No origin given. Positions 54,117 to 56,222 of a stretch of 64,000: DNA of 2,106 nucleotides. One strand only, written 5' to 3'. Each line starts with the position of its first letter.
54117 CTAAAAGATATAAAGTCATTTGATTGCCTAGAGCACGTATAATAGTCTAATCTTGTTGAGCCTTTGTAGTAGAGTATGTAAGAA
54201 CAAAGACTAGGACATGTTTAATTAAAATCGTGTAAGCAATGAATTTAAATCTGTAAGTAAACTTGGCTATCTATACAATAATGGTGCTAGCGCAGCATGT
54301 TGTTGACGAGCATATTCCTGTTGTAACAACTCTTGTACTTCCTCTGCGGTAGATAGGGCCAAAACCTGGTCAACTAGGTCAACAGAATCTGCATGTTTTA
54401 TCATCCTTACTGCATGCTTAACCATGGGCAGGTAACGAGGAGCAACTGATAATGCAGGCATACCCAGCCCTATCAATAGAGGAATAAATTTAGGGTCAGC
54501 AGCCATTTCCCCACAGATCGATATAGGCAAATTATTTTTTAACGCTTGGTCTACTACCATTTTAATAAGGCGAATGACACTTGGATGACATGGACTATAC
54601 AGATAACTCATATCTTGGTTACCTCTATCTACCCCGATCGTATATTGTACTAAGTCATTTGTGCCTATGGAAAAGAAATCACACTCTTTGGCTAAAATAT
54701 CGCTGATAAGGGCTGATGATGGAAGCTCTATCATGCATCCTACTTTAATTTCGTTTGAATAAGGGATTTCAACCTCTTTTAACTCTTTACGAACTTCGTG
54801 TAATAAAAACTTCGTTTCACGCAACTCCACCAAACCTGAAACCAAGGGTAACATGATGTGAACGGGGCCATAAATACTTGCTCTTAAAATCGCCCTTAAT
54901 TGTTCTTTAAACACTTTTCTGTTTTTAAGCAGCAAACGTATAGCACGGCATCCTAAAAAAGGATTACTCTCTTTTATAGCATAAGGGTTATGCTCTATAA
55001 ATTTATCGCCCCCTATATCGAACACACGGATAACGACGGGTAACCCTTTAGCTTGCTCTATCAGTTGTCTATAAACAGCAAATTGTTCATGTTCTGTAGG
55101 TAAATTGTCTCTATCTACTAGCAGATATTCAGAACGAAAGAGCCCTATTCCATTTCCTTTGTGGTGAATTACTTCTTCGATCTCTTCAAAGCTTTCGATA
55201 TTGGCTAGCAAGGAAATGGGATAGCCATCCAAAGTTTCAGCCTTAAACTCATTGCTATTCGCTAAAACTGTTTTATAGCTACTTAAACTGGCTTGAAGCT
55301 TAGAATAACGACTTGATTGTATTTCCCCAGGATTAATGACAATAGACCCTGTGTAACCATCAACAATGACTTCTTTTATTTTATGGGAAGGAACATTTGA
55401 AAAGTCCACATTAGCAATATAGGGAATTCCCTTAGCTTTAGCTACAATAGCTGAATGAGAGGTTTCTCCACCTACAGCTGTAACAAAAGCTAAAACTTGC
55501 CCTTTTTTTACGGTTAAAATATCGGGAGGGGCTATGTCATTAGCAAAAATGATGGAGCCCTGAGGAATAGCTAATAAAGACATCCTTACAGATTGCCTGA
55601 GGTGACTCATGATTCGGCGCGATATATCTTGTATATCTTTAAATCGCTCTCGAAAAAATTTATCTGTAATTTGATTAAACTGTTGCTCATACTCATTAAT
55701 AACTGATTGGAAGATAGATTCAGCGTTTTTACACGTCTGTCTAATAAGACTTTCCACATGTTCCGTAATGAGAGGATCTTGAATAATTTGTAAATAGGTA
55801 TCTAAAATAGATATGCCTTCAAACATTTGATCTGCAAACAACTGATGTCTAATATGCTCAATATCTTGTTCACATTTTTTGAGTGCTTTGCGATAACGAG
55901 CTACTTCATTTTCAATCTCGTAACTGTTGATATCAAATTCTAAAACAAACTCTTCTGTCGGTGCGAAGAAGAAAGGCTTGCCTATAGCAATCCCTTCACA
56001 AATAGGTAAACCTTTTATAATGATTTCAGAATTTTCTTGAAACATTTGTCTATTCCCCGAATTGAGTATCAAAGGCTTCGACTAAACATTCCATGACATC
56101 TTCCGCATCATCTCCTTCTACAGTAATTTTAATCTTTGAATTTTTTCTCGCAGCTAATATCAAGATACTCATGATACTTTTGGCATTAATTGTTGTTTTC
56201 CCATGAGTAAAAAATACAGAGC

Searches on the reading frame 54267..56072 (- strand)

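Call 63: search_protein_families(library=pfam, proteins=[window:54267-56072:-], max_evalue=0.0001)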
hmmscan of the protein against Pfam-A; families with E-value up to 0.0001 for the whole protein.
window:54267-56072:- (601 aa): 3 families
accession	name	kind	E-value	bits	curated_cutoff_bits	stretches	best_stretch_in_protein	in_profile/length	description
PF02896.24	PEP-utilizers_C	-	3.5e-97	325.6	22.8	1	271-558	5-291/293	PEP-utilising enzyme, PEP-binding domain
PF05524.18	PEP-utilisers_N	-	3.3e-23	82.6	24.4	1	20-143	1-121/121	PEP-utilising enzyme, N-terminal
PF00391.29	PEP-utilizers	-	2.1e-16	59.7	23.1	1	169-242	1-72/72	PEP-utilising enzyme, mobile domain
